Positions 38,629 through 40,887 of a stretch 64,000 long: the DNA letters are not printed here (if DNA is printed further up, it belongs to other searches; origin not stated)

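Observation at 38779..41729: Orphan two-gene secretin plus fused CpaE-like/CpaF ATPase module lacking pilin, platform and peptidase genes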

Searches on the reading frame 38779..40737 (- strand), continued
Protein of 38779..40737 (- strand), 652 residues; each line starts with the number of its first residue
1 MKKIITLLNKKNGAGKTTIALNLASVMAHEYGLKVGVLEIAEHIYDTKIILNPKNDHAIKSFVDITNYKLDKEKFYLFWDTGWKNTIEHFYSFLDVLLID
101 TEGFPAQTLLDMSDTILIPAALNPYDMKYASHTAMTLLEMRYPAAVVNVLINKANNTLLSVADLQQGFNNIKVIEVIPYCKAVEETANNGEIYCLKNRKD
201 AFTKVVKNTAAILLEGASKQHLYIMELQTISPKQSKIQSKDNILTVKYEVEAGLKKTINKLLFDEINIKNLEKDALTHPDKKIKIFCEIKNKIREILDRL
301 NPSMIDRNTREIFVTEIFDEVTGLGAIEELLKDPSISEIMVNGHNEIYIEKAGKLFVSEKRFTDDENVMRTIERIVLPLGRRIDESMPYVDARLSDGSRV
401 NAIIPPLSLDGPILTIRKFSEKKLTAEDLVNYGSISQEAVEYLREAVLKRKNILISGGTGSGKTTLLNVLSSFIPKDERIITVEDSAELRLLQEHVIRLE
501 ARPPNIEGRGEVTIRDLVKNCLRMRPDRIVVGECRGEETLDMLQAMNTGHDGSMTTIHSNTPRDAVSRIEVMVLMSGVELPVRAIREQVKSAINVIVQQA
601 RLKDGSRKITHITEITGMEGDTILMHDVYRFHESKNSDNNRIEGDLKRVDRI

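Call 51: find_encoding_contigs(protein=P0138, flank=10000, max_places=1)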
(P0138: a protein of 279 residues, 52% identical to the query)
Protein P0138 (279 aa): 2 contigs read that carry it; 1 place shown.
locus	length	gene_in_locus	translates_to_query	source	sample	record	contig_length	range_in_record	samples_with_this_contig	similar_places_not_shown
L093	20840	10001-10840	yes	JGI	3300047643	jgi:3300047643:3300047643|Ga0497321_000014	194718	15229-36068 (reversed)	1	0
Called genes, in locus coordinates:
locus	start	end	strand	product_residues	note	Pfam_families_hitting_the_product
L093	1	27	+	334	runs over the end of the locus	PF02985:HEAT (faint), PF13646:HEAT_2 (weak)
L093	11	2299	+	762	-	-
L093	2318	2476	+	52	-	-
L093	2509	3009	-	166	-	-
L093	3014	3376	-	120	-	PF01155:HypA (faint), PF07191:Zn_ribbon_6 (faint)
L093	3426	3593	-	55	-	-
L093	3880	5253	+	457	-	PF13432:TPR_16 (faint), PF14853:Fis1_TPR_C (faint), PF13181:TPR_8 (faint), PF13424:TPR_12 (faint), PF13414:TPR_11 (faint), PF00515:TPR_1 (weak), PF07719:TPR_2 (weak)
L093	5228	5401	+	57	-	-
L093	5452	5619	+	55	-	PF04964:Flp_Fap (faint)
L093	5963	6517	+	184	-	PF07811:TadE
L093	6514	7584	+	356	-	PF13400:Tad (weak)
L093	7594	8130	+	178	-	-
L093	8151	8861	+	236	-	-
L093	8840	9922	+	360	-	-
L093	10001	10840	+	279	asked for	PF16976:RcpC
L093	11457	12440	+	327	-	PF01797:Y1_Tnp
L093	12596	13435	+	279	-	PF14559:TPR_19 (faint)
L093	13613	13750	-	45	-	-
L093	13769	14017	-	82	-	-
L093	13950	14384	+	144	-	PF13313:DUF4082 (weak)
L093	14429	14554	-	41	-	-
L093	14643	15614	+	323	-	PF00348:polyprenyl_synt, PF07307:HEPPP_synt_1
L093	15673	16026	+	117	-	PF00507:Oxidored_q4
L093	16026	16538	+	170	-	PF01058:Oxidored_q6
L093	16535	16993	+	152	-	PF00329:Complex1_30kDa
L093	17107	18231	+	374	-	PF00346:Complex1_49kDa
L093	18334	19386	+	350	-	PF00146:NADHdh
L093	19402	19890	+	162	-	PF13183:Fer4_8 (faint), PF13187:Fer4_9 (faint), PF13484:Fer4_16 (faint), PF00037:Fer4 (faint), PF12838:Fer4_7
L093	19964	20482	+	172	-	PF00499:Oxidored_q3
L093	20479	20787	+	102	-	PF00420:Oxidored_q2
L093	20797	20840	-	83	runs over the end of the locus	-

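Call 67: search_protein_families(library=pfam, proteins=[L057:9149-11371:+, L057:7572-9095:+, L030:8960-11176:+, L030:8178-8900:+, L009:2038-4470:+, L006:4068-6176:+, L006:3109-4056:+, L006:6223-8283:+, L004:7423-8154:+, L093:8840-9922:+], max_evalue=0.001)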
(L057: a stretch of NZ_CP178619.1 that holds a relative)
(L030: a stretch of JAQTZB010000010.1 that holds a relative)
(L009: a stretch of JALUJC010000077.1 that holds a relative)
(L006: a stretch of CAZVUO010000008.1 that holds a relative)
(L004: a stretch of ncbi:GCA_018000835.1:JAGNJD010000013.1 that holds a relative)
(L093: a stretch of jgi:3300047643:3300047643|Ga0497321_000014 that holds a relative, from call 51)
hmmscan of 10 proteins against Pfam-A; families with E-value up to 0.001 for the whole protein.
L057:9149-11371:+ (740 aa): 11 families
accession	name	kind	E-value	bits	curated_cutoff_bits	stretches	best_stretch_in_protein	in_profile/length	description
PF00437.27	T2SSE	-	2e-57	195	24.9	1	352-631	3-279/370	Type II/IV secretion system protein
PF01656.29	CbiA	-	4.5e-13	49.7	25.4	1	10-213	1-115/125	CobQ/CobB/MinD/ParA nucleotide binding domain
PF10609.15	ParA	-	2.7e-10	40.5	27.1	1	8-243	4-244/246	NUBPL iron-transfer P-loop NTPase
PF02374.21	ArsA_ATPase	-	1.3e-08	34.9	24.3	1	12-46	5-38/305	Anion-transporting ATPase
PF13614.12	AAA_31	-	2.7e-08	34.4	27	1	9-167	3-163/177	AAA domain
PF00142.24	Fer4_NifH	-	3.7e-07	30.3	25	1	13-245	5-245/271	4Fe-4S iron sulfur cluster binding proteins, NifH/frxC family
PF00005.33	ABC_tran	-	2.1e-05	25.5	25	1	473-519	4-49/137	ABC transporter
PF25199.1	nSTAND_NTPase5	-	9.3e-05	22.7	34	0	10-49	43-82/145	Novel STAND NTPase 5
PF13191.12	AAA_16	-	0.00026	22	32.6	0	480-518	24-62/167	AAA ATPase domain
PF13401.12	AAA_22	-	0.00061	20.6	27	0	482-518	7-44/130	AAA domain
PF07693.20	KAP_NTPase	-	0.00092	19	20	0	463-513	2-54/293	KAP family P-loop domain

L057:7572-9095:+ (507 aa): 2 families
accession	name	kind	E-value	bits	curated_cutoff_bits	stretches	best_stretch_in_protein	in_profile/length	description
PF00263.26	Secretin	-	7.4e-19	68.4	27.5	1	336-488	3-167/169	Bacterial type II and III secretion system protein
PF04972.22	BON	-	6e-08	33.3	27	1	184-230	6-54/69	BON domain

L030:8960-11176:+ (738 aa): 8 families
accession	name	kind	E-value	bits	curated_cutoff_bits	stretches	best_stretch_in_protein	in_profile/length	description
PF00437.27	T2SSE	-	9.2e-63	212.5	24.9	1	378-656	4-279/370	Type II/IV secretion system protein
PF01656.29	CbiA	-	4.3e-12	46.5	25.4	1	12-228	1-123/125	CobQ/CobB/MinD/ParA nucleotide binding domain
PF13614.12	AAA_31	-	1.1e-06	29.1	27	1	10-176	2-169/177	AAA domain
PF20720.3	nSTAND3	-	7.4e-06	26.2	27.2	0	505-544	17-57/155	Novel STAND NTPase 3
PF05729.18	NACHT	-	2.7e-05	24.5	26.7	0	18-76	8-64/167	NACHT domain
PF03029.23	ATP_bind_1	-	0.00051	20.3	27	0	510-536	1-27/240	Conserved hypothetical ATP binding protein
PF12775.13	AAA_7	-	0.00072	19.6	25.8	0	497-534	25-62/181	P-loop containing dynein motor region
PF13521.12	AAA_28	-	0.00086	20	27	0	508-543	2-33/164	AAA domain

L030:8178-8900:+ (240 aa): 1 family
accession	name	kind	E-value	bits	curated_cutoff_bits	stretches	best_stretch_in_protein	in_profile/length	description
PF00263.26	Secretin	-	3e-41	141.3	27.5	1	78-240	1-169/169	Bacterial type II and III secretion system protein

L009:2038-4470:+ (810 aa): 5 families
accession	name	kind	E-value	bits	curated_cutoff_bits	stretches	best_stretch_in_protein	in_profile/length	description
PF00437.27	T2SSE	-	1.1e-70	238.6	24.9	1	449-727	4-279/370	Type II/IV secretion system protein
PF01656.29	CbiA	-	2.4e-06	27.9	25.4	1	21-72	1-50/125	CobQ/CobB/MinD/ParA nucleotide binding domain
PF13614.12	AAA_31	-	6.7e-05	23.3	27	1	19-57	2-39/177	AAA domain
PF00005.33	ABC_tran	-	0.00028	21.9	25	1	572-616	7-50/137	ABC transporter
PF10609.15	ParA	-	0.00046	20.1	27.1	0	19-69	4-53/246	NUBPL iron-transfer P-loop NTPase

L006:4068-6176:+ (702 aa): 18 families
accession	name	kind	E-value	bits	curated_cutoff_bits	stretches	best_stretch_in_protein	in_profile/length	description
PF00437.27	T2SSE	-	1e-66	225.5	24.9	1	351-629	3-276/370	Type II/IV secretion system protein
PF01656.29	CbiA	-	6.6e-14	52.4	25.4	1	14-224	3-123/125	CobQ/CobB/MinD/ParA nucleotide binding domain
PF10609.15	ParA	-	2.6e-09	37.3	27.1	1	12-61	6-55/246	NUBPL iron-transfer P-loop NTPase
PF13614.12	AAA_31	-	1.6e-07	31.9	27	1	16-155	8-150/177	AAA domain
PF13401.12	AAA_22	-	2.6e-07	31.5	27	0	477-531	2-42/130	AAA domain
PF20720.3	nSTAND3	-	6.5e-07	29.6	27.2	0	476-518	14-57/155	Novel STAND NTPase 3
PF00005.33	ABC_tran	-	7.9e-07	30.2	25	0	476-513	8-45/137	ABC transporter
PF13191.12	AAA_16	-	1.9e-05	25.7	32.6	0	468-522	12-64/167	AAA ATPase domain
PF06414.18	Zeta_toxin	-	2.7e-05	24.1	22.3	0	480-511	17-48/199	Zeta toxin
PF13604.12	AAA_30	-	3e-05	24.3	27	0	478-510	17-49/191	AAA domain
PF24883.2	NPHP3_N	-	5e-05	24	24.8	0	12-80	25-86/164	Nephrocystin 3, N-terminal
PF25199.1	nSTAND_NTPase5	-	8.3e-05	22.9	34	0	477-515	39-79/145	Novel STAND NTPase 5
PF09140.17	MipZ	-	8.5e-05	22.4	20.7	1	11-55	2-46/262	ATPase MipZ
PF13245.12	AAA_19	-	9.2e-05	23.1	25.1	0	478-507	10-39/134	AAA domain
PF13521.12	AAA_28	-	0.00013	22.7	27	0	482-516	2-32/164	AAA domain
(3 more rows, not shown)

L006:3109-4056:+ (315 aa): 2 families
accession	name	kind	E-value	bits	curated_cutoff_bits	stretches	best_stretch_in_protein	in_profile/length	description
PF00263.26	Secretin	-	3.2e-45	154.2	27.5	1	158-313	2-168/169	Bacterial type II and III secretion system protein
PF13629.12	T2SS-T3SS_pil_N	-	8.5e-18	64.3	23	1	24-90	3-71/72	Pilus formation protein N terminal region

L006:6223-8283:+ (686 aa): 2 families
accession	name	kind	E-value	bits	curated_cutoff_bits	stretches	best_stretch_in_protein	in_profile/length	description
PF13367.11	PrsW-protease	-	9.7e-12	45.3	23.5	1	31-212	6-180/196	PrsW family intramembrane metalloprotease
PF00877.26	NLPC_P60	-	1.6e-08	34.9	23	1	570-663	9-97/105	NlpC/P60 family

L004:7423-8154:+ (243 aa): 0 families

L093:8840-9922:+ (360 aa): 0 families

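Call 80: find_homologous_proteins(query=A4, max_evalue=0.001)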
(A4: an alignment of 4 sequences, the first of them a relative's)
Query A4 (4 sequences) (373 aa, profile of the alignment): 35 proteins with E <= 0.001 among 8000 candidates.
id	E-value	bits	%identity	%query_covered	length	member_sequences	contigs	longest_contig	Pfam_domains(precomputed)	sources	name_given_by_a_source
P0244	3.5e-211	719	71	100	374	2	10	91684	-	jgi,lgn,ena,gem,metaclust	jgi:hypothetical protein|metaclust:\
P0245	2.3e-210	716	100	100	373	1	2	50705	-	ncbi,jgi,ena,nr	ncbi:MAG: Tad domain-containing protein [Candidatus Goldbacteria bacterium]|nr:Tad domain-containing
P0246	3.3e-208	709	69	100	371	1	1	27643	PF13400.12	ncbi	-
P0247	1.5e-198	677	74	100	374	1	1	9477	-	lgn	-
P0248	1.2e-192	658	72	100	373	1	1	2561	-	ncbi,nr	ncbi:MAG: Tad domain-containing protein [Candidatus Goldbacteria bacterium]|nr:Tad domain-containing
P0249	1.5e-192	658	72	98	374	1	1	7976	-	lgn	-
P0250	1.2e-181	622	66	100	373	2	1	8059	-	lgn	-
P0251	1.0e-180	619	71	100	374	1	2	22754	-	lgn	-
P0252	5.0e-160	551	38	100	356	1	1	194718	PF13400.12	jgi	jgi:hypothetical protein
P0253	3.0e-102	361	41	100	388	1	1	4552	PF13400.12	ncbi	-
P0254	5.3e-99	350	37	99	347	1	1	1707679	PF13400.12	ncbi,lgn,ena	-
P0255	4.2e-98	347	34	100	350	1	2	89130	PF13400.12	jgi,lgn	jgi:hypothetical protein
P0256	1.7e-96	342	39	100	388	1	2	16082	PF13400.12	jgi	jgi:hypothetical protein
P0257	3.8e-96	340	41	100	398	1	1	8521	-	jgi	jgi:hypothetical protein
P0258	4.0e-96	340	37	100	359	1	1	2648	PF13400.12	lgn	-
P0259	3.1e-94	334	40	100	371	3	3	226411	PF13400.12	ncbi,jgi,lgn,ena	jgi:hypothetical protein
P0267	9.5e-89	316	38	94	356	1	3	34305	PF13400.12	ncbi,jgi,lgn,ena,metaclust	ncbi:MAG: pilus assembly protein TadG-related protein [bacterium]|metaclust:\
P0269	8.4e-88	313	38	100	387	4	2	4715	PF13400.12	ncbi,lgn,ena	-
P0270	2.4e-87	311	38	98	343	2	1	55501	PF13400.12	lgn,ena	-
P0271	4.8e-86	307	37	98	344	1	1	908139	-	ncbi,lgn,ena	-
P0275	1.2e-74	270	34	90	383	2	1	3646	PF13400.12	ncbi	ncbi:MAG: Tad domain-containing protein [bacterium]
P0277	9.4e-69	250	41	91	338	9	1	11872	PF13400.12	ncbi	-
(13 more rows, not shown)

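Call 81: find_encoding_contigs(protein=P0254, flank=10000, max_places=1)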
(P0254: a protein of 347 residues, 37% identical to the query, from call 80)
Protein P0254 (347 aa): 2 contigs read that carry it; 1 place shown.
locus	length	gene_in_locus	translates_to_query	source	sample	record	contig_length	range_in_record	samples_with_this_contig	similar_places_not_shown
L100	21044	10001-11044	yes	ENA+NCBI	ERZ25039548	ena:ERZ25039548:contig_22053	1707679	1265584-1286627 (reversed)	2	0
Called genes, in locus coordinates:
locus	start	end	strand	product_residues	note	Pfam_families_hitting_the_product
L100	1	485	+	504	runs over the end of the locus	PF08903:DUF1846, PF20921:DUF1846_C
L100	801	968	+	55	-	-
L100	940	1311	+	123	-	-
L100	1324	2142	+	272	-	PF12146:Hydrolase_4, PF00561:Abhydrolase_1, PF12697:Abhydrolase_6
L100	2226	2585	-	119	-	PF07892:DUF1667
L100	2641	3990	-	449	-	PF00070:Pyr_redox (faint), PF00890:FAD_binding_2 (weak), PF01266:DAO (weak), PF03486:HI0933_like (weak), PF07992:Pyr_redox_2, PF12831:FAD_oxidored, PF13450:NAD_binding_8 (weak), PF13738:Pyr_redox_3, +2 more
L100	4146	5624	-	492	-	PF01266:DAO, PF13450:NAD_binding_8 (weak), PF04324:Fer2_BFD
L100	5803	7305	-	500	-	PF00370:FGGY_N, PF02782:FGGY_C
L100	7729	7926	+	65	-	-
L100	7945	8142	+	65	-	-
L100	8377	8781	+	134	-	PF07811:TadE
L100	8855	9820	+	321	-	PF13384:HTH_23 (weak), PF13936:HTH_38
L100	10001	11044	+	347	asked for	PF13400:Tad (weak)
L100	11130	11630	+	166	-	PF07811:TadE (weak)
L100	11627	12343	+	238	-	-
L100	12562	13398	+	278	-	PF16976:RcpC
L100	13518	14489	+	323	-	PF00348:polyprenyl_synt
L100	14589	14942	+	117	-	PF00507:Oxidored_q4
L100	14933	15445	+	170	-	PF01058:Oxidored_q6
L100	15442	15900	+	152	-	PF00329:Complex1_30kDa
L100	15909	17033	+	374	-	PF00346:Complex1_49kDa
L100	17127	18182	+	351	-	PF00146:NADHdh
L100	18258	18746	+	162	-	PF13183:Fer4_8 (faint), PF13187:Fer4_9 (faint), PF14697:Fer4_21 (faint), PF00037:Fer4 (faint), PF12837:Fer4_6 (faint), PF13237:Fer4_10 (weak), PF12838:Fer4_7, PF13484:Fer4_16 (faint)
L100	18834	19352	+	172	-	PF00499:Oxidored_q3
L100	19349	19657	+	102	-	PF00420:Oxidored_q2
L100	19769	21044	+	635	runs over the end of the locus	PF00662:Proton_antipo_N, PF00361:Proton_antipo_M, PF01010:Proton_antipo_C (faint)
